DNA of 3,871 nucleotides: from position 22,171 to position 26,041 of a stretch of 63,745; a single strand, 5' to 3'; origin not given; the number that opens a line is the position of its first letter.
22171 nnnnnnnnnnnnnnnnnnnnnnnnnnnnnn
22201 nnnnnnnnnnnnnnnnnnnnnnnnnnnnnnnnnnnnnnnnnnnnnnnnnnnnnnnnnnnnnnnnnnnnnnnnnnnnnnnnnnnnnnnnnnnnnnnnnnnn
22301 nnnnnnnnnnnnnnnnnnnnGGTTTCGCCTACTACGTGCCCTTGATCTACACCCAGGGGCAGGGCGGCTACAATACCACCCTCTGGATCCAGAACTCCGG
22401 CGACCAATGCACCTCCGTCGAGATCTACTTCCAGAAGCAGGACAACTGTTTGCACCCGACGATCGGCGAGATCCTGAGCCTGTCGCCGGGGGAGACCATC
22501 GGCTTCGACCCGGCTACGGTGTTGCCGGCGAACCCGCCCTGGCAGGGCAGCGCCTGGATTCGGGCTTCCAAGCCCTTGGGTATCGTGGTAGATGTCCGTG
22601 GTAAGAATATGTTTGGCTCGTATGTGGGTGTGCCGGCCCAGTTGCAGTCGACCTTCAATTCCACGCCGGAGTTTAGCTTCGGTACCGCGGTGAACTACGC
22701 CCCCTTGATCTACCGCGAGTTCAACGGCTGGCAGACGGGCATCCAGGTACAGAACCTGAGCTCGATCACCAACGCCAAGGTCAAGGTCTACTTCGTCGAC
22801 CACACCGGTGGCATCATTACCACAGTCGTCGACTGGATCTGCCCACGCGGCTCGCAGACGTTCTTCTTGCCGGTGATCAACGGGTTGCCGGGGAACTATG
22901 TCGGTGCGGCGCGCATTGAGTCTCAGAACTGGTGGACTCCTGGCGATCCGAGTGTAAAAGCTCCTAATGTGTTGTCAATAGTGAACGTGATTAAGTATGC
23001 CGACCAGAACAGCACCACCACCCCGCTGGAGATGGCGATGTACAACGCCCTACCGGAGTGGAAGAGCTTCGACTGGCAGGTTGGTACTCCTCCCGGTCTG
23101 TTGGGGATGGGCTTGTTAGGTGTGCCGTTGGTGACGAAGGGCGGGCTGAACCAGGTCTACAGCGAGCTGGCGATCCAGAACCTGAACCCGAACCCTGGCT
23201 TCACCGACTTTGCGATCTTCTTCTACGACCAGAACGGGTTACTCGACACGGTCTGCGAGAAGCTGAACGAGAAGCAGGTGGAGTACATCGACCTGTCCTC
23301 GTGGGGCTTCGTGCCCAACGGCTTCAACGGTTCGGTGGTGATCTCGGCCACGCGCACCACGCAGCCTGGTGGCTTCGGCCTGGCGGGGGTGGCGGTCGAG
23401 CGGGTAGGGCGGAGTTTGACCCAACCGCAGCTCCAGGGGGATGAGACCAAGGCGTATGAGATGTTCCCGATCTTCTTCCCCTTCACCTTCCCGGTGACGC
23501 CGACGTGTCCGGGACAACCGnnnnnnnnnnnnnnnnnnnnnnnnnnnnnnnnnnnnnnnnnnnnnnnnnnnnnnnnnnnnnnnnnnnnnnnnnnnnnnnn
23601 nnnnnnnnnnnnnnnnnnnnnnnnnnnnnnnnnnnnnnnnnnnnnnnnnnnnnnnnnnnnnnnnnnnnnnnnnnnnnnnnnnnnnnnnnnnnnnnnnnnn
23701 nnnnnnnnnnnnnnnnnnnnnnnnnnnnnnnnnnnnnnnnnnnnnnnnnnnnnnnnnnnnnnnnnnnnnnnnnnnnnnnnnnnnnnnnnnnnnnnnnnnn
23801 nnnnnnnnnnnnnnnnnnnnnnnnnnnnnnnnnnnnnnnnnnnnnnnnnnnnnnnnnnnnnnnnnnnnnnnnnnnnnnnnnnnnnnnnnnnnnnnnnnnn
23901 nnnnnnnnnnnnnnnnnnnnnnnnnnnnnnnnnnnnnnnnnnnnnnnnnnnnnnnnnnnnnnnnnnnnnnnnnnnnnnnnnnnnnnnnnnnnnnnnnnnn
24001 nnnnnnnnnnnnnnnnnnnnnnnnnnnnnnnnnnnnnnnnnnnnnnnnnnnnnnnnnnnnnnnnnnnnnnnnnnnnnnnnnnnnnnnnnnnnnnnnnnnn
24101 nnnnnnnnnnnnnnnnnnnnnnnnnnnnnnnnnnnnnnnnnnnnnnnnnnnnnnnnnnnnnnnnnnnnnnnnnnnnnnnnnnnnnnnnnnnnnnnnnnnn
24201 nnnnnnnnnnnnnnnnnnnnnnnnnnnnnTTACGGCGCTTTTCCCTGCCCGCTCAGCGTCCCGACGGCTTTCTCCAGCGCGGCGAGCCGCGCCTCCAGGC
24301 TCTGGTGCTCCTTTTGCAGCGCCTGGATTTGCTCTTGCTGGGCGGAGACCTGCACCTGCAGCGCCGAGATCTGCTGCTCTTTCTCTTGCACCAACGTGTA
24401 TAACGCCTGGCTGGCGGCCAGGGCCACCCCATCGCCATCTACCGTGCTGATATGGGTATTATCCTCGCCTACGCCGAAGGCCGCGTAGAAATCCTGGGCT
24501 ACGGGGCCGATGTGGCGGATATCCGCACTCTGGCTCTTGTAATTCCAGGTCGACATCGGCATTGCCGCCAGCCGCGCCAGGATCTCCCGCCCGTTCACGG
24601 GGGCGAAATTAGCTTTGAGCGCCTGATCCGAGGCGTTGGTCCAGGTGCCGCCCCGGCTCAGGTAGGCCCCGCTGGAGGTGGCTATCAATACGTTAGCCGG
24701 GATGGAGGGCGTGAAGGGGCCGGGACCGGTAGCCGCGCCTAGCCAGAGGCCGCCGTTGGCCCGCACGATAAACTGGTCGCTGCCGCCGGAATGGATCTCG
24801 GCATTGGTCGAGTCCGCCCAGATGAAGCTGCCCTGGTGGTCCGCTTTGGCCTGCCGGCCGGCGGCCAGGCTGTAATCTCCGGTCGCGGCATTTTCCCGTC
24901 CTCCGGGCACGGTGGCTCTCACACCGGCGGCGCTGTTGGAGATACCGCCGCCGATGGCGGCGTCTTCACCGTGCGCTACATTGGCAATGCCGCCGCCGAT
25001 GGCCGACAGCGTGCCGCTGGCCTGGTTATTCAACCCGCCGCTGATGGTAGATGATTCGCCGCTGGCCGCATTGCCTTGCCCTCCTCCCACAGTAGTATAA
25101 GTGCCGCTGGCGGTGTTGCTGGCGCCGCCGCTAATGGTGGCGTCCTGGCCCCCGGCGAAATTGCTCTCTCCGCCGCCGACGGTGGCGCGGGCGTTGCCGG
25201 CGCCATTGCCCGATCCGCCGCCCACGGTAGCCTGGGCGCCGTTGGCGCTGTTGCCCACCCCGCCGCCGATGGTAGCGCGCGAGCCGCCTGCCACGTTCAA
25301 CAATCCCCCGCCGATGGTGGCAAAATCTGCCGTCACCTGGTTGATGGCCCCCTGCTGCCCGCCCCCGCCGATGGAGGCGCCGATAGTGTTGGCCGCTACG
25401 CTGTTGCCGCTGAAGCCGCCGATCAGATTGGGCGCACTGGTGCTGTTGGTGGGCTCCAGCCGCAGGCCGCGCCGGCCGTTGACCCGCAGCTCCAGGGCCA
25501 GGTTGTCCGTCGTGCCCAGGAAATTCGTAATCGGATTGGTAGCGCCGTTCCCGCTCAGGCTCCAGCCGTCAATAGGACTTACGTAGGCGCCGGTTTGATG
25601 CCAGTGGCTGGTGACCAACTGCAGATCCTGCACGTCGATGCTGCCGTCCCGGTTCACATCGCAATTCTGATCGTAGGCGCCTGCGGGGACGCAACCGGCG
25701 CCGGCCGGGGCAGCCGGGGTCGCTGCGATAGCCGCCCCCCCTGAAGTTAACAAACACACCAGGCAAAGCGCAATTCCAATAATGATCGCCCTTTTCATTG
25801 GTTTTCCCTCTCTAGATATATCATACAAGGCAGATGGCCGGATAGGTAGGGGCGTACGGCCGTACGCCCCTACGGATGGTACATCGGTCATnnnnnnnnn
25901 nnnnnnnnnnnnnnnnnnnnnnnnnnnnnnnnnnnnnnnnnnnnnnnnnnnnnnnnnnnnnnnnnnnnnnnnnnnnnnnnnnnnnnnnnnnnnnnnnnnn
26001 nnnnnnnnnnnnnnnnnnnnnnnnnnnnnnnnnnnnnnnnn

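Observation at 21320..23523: Unnamed four-fold repeated beta-rich module plus conserved Cys-containing tail at the C-terminus of both DUF11 giants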

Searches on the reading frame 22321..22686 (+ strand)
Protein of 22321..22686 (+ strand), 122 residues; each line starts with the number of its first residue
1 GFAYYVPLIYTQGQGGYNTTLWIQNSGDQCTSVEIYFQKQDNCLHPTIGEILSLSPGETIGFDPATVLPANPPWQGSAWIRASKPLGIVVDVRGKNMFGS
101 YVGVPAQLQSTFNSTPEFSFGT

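Call 38: search_solved_structures(query=A2, max_evalue=10, show_alignments=3)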
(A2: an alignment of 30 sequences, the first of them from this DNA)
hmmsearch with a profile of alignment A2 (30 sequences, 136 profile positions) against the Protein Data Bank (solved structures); distinct sequences matched with E-value up to 10: 6.
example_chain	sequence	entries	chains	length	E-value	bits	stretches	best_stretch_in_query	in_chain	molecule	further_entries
4aq1_C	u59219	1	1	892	0.49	13.3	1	27-97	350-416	SBSB PROTEIN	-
4aq1_A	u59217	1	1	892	0.56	13.1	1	27-97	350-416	SBSB PROTEIN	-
2w47_A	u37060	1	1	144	0.6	13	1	63-101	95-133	LIPOLYTIC ENZYME, G-D-S-L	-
2w1w_A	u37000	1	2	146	0.67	12.9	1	63-101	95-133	LIPOLYTIC ENZYME, G-D-S-L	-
7ane_n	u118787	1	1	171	0.7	12.8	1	54-84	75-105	uS19m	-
7aor_n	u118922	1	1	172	1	12.3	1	54-83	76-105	uS19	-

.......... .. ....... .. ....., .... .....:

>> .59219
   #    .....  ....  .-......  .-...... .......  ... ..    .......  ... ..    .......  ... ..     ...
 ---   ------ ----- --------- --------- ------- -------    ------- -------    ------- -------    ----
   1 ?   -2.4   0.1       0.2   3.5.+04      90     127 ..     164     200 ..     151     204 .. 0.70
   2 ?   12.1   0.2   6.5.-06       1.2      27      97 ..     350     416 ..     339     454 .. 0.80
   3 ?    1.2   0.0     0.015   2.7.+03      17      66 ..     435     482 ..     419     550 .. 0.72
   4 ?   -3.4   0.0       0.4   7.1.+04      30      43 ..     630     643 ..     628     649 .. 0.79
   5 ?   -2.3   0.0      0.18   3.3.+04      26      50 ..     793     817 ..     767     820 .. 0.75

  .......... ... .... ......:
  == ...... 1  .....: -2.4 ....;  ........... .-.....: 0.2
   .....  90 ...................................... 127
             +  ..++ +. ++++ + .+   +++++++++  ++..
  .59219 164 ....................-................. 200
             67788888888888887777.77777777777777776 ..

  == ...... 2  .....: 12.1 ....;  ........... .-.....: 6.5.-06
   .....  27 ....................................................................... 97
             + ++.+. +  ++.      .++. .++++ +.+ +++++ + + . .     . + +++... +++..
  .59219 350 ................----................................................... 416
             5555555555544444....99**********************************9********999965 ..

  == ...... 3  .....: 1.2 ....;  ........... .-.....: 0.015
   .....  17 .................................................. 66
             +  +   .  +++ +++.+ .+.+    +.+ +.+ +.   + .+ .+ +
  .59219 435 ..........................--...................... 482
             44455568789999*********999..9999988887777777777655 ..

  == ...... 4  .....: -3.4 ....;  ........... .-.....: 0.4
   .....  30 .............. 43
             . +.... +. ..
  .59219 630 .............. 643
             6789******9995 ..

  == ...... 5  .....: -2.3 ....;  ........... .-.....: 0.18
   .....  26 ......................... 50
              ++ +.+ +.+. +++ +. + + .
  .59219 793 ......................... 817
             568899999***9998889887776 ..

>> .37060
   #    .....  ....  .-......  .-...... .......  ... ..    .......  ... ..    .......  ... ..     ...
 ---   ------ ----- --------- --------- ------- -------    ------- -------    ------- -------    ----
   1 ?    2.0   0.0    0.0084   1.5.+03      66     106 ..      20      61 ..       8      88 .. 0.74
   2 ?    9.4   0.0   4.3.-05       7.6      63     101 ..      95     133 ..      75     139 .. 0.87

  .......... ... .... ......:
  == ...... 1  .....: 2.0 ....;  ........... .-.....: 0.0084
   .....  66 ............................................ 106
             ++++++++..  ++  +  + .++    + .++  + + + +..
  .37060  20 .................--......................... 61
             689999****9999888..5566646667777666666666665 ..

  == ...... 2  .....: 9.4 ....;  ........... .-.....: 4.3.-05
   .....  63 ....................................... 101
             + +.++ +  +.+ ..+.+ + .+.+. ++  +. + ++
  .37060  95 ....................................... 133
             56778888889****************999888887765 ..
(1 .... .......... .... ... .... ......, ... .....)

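Call 50: search_solved_structures(query=window:22321-22686:+, max_evalue=10)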
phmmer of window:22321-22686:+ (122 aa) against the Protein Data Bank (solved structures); distinct sequences matched with E-value up to 10: 2.
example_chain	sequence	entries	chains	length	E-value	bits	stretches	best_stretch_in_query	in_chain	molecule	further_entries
7mq8_NW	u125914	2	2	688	0.35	13.9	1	20-74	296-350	Nucleolar protein 10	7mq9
3kmh_A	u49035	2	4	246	1.4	12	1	11-65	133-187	D-lyxose isomerase | Sugar isomerase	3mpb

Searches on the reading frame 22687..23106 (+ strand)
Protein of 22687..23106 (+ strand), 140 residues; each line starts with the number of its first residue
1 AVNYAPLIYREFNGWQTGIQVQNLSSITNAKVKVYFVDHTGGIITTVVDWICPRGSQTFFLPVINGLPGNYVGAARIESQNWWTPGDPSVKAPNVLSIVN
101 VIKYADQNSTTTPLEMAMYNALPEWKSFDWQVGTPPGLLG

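Call 45: predict_structure(alignment_id=A3)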
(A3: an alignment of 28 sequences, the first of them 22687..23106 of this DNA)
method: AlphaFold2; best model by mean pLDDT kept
length: 140 residues; sequences in the alignment: 28
mean_pLDDT: 70.1   pTM: 0.60
mean pLDDT of the five models: 70.1, 69.7, 67.4, 61.0, 58.8
residues with pLDDT >= 90: 0; 70-90: 90; 50-70: 38; < 50: 12
segments of 3 or more residues with pLDDT < 50: 130-140
pLDDT, mean of each block of 10 residues (from residue 1): 68 68 80 74 73 79 56 72 72 77 74 80 67 42
secondary structure, 60 per line:
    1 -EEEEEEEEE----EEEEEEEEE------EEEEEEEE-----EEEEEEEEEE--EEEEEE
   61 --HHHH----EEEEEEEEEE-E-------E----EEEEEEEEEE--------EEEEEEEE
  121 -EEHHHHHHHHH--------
elements in order: E2-10 E15-23 E30-37 E43-52 E55-60 H63-66 E71-80 E95-104 E113-120 H124-132

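Call 47: fold_search(model_id=the predicted structure, library=pdb)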
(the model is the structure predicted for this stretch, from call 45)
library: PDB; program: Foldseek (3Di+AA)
matches with E <= 10: 1369; with E <= 0.001: 2
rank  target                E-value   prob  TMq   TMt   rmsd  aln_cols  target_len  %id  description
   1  1nc7_B                5.2e-04  1.00  0.56  0.66   5.1       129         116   16  Crystal Structure of Thermotoga maritima 1070 (released 2003-07-01)
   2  1nc7_D                6.5e-04  1.00  0.58  0.68   4.3       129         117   15  Crystal Structure of Thermotoga maritima 1070 (released 2003-07-01)
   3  1nc7_A                1.2e-03  1.00  0.58  0.68   4.2       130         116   16  Crystal Structure of Thermotoga maritima 1070 (released 2003-07-01)
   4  5azx_A                5.3e-03  0.97  0.31  0.40   7.2       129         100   12  Crystal structure of p24delta1 GOLD domain (native 1) (released 2016-09-14)
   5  5azy_B                1.0e-02  0.91  0.30  0.39   7.5       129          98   12  Crystal structure of p24delta1 GOLD domain (Native 2) (released 2016-09-14)
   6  9ues_B                1.7e-02  0.97  0.36  0.15   6.3       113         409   11  Crystal structure of an inactive TKSP mutant in complex with the TKS propeptide (released 2026-02-18)
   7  3afg_A                1.7e-02  0.97  0.36  0.13   5.5       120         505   10  Crystal structure of ProN-Tk-SP from Thermococcus kodakaraensis (released 2010-08-04)
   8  5azy_A                2.2e-02  0.80  0.27  0.36   7.8       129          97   10  Crystal structure of p24delta1 GOLD domain (Native 2) (released 2016-09-14)
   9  3afg_B                3.2e-02  0.95  0.36  0.13   5.5       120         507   10  Crystal structure of ProN-Tk-SP from Thermococcus kodakaraensis (released 2010-08-04)
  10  8rew_A                3.3e-02  0.80  0.36  0.26  13.1       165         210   11  CryoEM structure of human GARP-lTGFbeta1 in complex with a Fab fragment derived from an activating antibody. (released 2025-03-26)
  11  9c8f_C                4.4e-02  0.77  0.38  0.24  11.0       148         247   12  Cryo-EM Structure of EV-D68 B3 A-Particle (released 2025-05-21)
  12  7eha_C                4.6e-02  0.97  0.45  0.40   8.9       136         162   15  Crystal structure of the flagellar hook cap from Salmonella enterica serovar Typhimurium (released 2021-11-24)
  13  5ffo_H                4.9e-02  0.66  0.36  0.19  15.5       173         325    6  Integrin alpha V beta 6 in complex with pro-TGF-beta (released 2017-01-25)
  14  6byg_A                5.1e-02  0.33  0.23  0.06  17.3       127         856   14  Crystal structure of the nucleophile mutant (E575A) of the GH2 exo-beta-mannanase from Xanthomonas axonopodis pv. citr (released 2018-07-18)
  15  2pvs_B                5.1e-02  0.23  0.24  0.11  14.5       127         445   11  Structure of human pancreatic lipase related protein 2 mutant N336Q (released 2007-12-18)
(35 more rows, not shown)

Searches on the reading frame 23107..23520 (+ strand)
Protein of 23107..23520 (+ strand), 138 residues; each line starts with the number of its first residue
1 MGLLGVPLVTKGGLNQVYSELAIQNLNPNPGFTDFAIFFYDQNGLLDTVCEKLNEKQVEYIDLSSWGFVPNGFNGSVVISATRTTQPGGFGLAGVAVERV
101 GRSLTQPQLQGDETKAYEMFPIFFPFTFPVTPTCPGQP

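Call 51: search_solved_structures(query=window:23107-23520:+, max_evalue=10)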
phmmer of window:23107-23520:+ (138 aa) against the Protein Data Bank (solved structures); distinct sequences matched with E-value up to 10: 2.
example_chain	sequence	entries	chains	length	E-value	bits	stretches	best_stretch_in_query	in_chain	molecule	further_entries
7uij_H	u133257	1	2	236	0.19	15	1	53-106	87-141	Monoclonal B5 Fab Heavy Chain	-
8wdt_C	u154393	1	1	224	0.78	13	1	59-106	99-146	Antibody Fab fragment heavy chain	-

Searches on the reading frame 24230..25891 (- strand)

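Call 19: search_protein_families(library=pfam, proteins=[window:24230-25891:-], max_evalue=0.001)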
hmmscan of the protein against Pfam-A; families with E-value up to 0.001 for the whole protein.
window:24230-25891:- (553 aa): 2 families
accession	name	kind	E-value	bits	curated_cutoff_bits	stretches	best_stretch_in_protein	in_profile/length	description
PF13884.11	Peptidase_S74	-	2e-10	41.2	22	1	421-472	1-53/58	Chaperone of endosialidase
PF04102.17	SlyX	-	0.00068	20.7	30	0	504-544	15-55/67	SlyX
